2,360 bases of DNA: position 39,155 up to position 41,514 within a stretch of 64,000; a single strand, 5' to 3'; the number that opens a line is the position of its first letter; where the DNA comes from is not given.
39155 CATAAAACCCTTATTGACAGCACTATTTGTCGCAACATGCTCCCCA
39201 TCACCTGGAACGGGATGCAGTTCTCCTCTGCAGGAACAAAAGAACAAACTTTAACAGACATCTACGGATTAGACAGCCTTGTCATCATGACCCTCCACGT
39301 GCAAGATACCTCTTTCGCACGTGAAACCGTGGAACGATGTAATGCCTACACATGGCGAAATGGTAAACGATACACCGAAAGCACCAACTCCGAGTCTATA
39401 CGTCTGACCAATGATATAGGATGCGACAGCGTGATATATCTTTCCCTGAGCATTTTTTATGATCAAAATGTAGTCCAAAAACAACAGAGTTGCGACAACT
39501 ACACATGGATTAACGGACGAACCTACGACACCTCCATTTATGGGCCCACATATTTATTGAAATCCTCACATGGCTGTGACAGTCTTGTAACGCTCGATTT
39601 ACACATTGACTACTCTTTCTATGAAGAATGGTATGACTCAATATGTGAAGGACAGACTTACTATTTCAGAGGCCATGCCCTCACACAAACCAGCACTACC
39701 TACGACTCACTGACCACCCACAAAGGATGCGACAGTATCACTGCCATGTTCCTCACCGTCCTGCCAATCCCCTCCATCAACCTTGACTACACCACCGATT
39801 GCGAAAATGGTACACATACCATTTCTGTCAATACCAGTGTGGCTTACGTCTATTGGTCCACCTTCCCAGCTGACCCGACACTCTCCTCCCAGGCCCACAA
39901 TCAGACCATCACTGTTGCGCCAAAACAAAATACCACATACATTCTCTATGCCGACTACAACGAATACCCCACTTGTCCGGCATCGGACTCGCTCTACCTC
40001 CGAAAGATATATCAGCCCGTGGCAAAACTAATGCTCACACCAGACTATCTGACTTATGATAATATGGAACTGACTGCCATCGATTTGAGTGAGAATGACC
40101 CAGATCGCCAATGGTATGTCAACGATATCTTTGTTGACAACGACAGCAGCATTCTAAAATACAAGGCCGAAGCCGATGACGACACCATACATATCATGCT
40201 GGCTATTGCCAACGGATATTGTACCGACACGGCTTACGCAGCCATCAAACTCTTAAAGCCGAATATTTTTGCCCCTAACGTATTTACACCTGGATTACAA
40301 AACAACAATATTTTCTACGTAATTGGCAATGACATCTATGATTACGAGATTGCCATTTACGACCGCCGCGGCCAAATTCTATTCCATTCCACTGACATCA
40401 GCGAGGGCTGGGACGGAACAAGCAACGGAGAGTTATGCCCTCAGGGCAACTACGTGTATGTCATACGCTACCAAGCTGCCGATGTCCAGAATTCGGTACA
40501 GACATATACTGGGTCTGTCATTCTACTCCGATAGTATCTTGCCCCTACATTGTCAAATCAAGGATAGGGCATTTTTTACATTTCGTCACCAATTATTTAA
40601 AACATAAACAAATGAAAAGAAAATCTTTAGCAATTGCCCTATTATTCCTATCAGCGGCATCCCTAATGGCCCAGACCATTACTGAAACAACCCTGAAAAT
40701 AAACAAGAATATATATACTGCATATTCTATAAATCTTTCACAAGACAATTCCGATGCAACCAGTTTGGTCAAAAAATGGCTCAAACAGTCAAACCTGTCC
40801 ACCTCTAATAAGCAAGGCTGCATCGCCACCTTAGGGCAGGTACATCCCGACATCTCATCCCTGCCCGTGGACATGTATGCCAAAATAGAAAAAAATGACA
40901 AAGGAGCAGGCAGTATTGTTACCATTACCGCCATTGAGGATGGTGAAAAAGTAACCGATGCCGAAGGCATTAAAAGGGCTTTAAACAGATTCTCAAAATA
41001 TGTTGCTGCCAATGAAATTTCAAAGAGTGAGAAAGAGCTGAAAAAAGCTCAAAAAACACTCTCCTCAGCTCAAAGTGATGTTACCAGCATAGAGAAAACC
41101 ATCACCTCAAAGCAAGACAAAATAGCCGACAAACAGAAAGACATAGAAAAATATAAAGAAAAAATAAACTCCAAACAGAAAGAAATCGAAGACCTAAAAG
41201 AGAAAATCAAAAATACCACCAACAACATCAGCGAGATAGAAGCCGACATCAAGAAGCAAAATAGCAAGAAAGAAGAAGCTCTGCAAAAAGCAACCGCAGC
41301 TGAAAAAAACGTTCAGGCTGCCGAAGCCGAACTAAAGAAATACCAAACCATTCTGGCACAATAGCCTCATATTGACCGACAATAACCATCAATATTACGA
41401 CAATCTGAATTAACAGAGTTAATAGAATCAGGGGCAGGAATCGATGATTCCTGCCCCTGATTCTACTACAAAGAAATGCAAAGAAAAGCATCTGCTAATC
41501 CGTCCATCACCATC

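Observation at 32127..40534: Two tandem giant T9SS type-B cargo proteins built from about 35 (G)CDS-terminated mini-modules in a three-module super-repeat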

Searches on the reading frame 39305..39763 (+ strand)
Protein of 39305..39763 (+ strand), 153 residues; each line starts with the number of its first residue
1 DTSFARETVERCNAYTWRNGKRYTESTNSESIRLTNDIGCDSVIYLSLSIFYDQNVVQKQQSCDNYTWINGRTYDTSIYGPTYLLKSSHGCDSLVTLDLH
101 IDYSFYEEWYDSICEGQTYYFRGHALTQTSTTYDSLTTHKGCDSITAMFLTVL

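Call 56: predict_structure(alignment_id=A3)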
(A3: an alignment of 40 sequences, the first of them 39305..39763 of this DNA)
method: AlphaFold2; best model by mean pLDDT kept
length: 153 residues; sequences in the alignment: 40
mean_pLDDT: 95.3   pTM: 0.67
mean pLDDT of the five models: 95.3, 95.2, 93.9, 91.4, 88.6
residues with pLDDT >= 90: 147; 70-90: 4; 50-70: 2; < 50: 0
segments of 3 or more residues with pLDDT < 50: none
pLDDT, mean of each block of 10 residues (from residue 1): 88 96 97 91 96 96 97 97 95 97 96 97 95 94 96 97
secondary structure, 60 per line:
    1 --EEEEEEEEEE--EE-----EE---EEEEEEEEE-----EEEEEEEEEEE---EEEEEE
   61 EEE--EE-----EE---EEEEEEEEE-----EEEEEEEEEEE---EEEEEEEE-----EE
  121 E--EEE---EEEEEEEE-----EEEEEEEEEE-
elements in order: E3-12 E27-35 E41-51 E55-63 E78-86 E92-102 E106-113 E119-121 E124-126 E130-137 E143-152

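Call 58: fold_search(model_id=the predicted structure, library=pdb)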
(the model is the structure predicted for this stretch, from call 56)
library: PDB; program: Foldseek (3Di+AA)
matches with E <= 10: 644; with E <= 0.001: 1
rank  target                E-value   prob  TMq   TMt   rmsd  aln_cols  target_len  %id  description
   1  9flp_A                4.4e-05  1.00  0.36  0.10   9.0       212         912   13  CryoEM structure of the neck (1403-2314) in the grappling hook protein A (GhpA) in the bacterium Aureispira sp. CCB-QB (released 2024-10-16)
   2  9zm4_A                2.6e-03  0.82  0.25  0.25  20.5       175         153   10  Crystal structure of a Heat shock protein (DnaJ) from Brucella melitensis (released 2025-12-17)
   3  4x83_A                5.7e-03  0.75  0.24  0.14  20.2       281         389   10  Crystal structure of Dscam1 isoform 7.44, N-terminal four Ig domains (released 2015-12-16)
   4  2qdf                  6.8e-03  0.28  0.13  0.10  21.6       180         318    7  Structure of N-terminal domain of E. Coli YaeT (released 2007-09-04)
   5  4x9i_B                7.7e-03  0.75  0.24  0.12  20.5       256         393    7  Crystal structure of Dscam1 isoform 9.44, N-terminal four Ig domains (released 2015-12-16)
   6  9zm4_C                9.2e-03  0.44  0.21  0.21  20.2       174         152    8  Crystal structure of a Heat shock protein (DnaJ) from Brucella melitensis (released 2025-12-17)
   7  4zps                  1.6e-02  0.47  0.21  0.13  12.3       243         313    7  Crystal Structure of Protocadherin Gamma A8 EC1-3 (released 2015-10-28)
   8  2b26_B                1.6e-02  0.41  0.16  0.17  11.3       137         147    9  The crystal structure of the protein complex of yeast Hsp40 Sis1 and Hsp70 Ssa1 (released 2006-09-19)
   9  6vfu_A                1.7e-02  0.60  0.23  0.13  10.8       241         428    7  Crystal structure of human protocadherin 19 EC1-EC4 (released 2020-03-11)
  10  8qpu_A                1.8e-02  0.30  0.17  0.06  19.8       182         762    8  Release Complex: BAM bound EspP and Extended SurA (released 2024-11-06)
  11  8yke                  2.1e-02  0.44  0.18  0.17  11.9       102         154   14  Structure of two consecutively arrayed Rib domains (Rib8-9) from surface adhesin of Limosilactobacillus reuteri (released 2025-03-05)
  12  5xx0_B                2.4e-02  0.18  0.17  0.09  19.4       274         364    8  Crystal structure of the four N-terminal immunoglogulin domains of Sidekick-2 protein (released 2018-08-29)
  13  4x9f_B                2.7e-02  0.54  0.25  0.13  20.0       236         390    9  Crystal structure of Dscam1 isoform 6.9, N-terminal four Ig domains (released 2015-12-16)
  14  1qz1                  2.9e-02  0.28  0.22  0.16  13.3       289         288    7  Crystal Structure of the Ig 1-2-3 fragment of NCAM (released 2003-11-04)
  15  4x9h_A                3.7e-02  0.47  0.26  0.13  19.6       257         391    7  Crystal structure of Dscam1 isoform 8.4, N-terminal four Ig domains (released 2015-12-16)
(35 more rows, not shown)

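Call 79: search_protein_families(library=pfam, proteins=[window:39305-39763:+], max_evalue=10)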
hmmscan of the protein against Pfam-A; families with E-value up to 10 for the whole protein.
window:39305-39763:+ (153 aa): 0 families

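Call 83: fold_search(model_id=the predicted structure, library=viral)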
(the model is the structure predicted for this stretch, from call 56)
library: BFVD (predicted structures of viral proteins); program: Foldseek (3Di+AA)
matches with E <= 10: 462; with E <= 0.001: 2
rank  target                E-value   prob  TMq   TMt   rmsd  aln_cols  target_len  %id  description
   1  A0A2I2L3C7            3.0e-04  0.99  0.36  0.10  25.9       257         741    8  Immunoglobulin-like fold protein [Orpheovirus IHUMI-LCC2]
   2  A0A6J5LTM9            6.1e-04  0.57  0.17  0.15  22.6       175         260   11  CbpA DnaJ-class molecular chaperone [uncultured Caudovirales phage]
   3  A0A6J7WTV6            2.0e-03  1.00  0.36  0.34   7.4       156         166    4  Uncharacterized protein [uncultured Caudovirales phage]
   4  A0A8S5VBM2            3.3e-03  0.35  0.20  0.08  15.7       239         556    7  Uncharacterized protein [Myoviridae sp. ctbEa13]
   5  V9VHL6                3.5e-03  0.63  0.21  0.11  15.6       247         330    6  BIG2 domain-containing protein [Achromobacter phage JWAlpha]
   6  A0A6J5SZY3            6.0e-03  0.44  0.19  0.05  12.6       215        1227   10  Ig [uncultured Caudovirales phage]
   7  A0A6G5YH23            6.3e-03  0.28  0.17  0.08  14.2       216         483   10  (no name in the UniProt tables at hand)
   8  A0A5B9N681            8.6e-03  0.63  0.25  0.07  12.3       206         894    6  Major capsid protein [Escherichia phage Paul]
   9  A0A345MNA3            1.1e-02  0.35  0.19  0.13  23.1       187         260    9  (no name in the UniProt tables at hand)
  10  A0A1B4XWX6            1.2e-02  0.13  0.15  0.05  16.3       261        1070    6  Tail collar domain [Tenacibaculum phage pT24]
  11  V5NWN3                1.5e-02  0.30  0.19  0.06  15.1       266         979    6  Putative carcinoembryonic antigen-related cell adhesion molecule 1 isoform protein [Chelonid alphaherpesvirus 5]
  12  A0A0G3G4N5            1.8e-02  0.38  0.24  0.15  16.4       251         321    9  Interleukin-1-binding protein [Raccoon poxvirus]
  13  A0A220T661            2.2e-02  0.15  0.18  0.10  20.4       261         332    8  IL-1 receptor-like protein [Eptesipox virus]
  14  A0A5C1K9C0            3.6e-02  0.30  0.24  0.15  12.7       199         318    6  Bacterial Ig-like domain protein [Shigella phage SGF2]
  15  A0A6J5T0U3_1          4.1e-02  0.30  0.25  0.07  13.1       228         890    7  Ig [uncultured Caudovirales phage]
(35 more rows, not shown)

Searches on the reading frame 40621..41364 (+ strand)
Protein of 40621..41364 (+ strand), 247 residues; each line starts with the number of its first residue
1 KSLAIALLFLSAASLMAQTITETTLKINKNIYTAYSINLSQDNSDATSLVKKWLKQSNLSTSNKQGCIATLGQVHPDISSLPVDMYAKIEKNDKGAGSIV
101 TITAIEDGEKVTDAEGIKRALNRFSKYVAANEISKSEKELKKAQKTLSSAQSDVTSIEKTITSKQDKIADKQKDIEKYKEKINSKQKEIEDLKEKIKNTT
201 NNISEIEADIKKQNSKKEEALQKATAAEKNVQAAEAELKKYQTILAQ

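Call 18: search_protein_families(library=pfam, proteins=[window:40621-41364:+], max_evalue=0.001)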
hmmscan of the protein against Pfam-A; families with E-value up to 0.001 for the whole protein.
window:40621-41364:+ (247 aa): 0 families

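Call 20: search_protein_families(library=ncbifam, proteins=[window:40621-41364:+], max_evalue=0.01)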
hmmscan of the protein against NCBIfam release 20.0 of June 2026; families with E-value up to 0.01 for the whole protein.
window:40621-41364:+ (247 aa): 17 families
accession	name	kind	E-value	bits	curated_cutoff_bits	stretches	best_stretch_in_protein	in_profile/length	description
TIGR02169.1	SMC_prok_A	equivalog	1.8e-08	32.6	729.4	1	131-243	280-463/1165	chromosome segregation protein SMC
TIGR02168.1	SMC_prok_B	equivalog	3.7e-07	28.3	567.35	1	128-241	229-356/1181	chromosome segregation protein SMC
NF045487.1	ASRP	equivalog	2e-06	26.7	300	1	131-239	135-266/593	archaea-specific SMC-related protein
NF002572.0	PRK02224.1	equivalog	4.1e-06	25.4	1087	1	127-243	324-440/888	DNA double-strand break repair ATPase Rad50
NF052320.1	Cbp1_fam_LP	subfamily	5.8e-05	22.7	90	1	100-240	70-203/286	Cbp1 family collagen-binding glycoprotein adhesin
NF041035.1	Rad50_Halo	equivalog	0.00011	20.7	1000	1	130-239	219-436/883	DNA double-strand break repair ATPase Rad50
NF033930.1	pneumo_PspA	exception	0.0002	20.2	850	1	122-244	143-265/659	pneumococcal surface protein A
TIGR04523.1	Mplasa_alph_rch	subfamily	0.00026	19.1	270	1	131-240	218-332/745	helix-rich protein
TIGR04320.1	Surf_Exclu_PgrA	domain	0.00069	19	70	1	129-239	247-356/360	SEC10/PgrA surface exclusion domain-containing protein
NF038350.1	taxis_HmpF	equivalog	0.002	16.6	200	0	184-243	463-522/553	pilus motility taxis protein HmpF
NF003034.1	PRK03918.1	equivalog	0.002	16.1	700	1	116-237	169-294/878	DNA double-strand break repair ATPase Rad50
NF041751.2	sbcc_Staph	equivalog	0.0029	15.6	920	1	105-243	628-770/1007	exonuclease subunit SbcC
NF047368.1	collar_FlbB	equivalog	0.0033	17.3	110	1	130-204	59-133/193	periplasmic-type flagellar collar protein FlbB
TIGR02231.1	TIGR02231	subfamily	0.0035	16.1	112.6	1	92-239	48-196/524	mucoidy inhibitor MuiA family protein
NF006489.0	PRK08913.1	equivalog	0.0048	16.4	217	1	126-191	202-266/303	flagellin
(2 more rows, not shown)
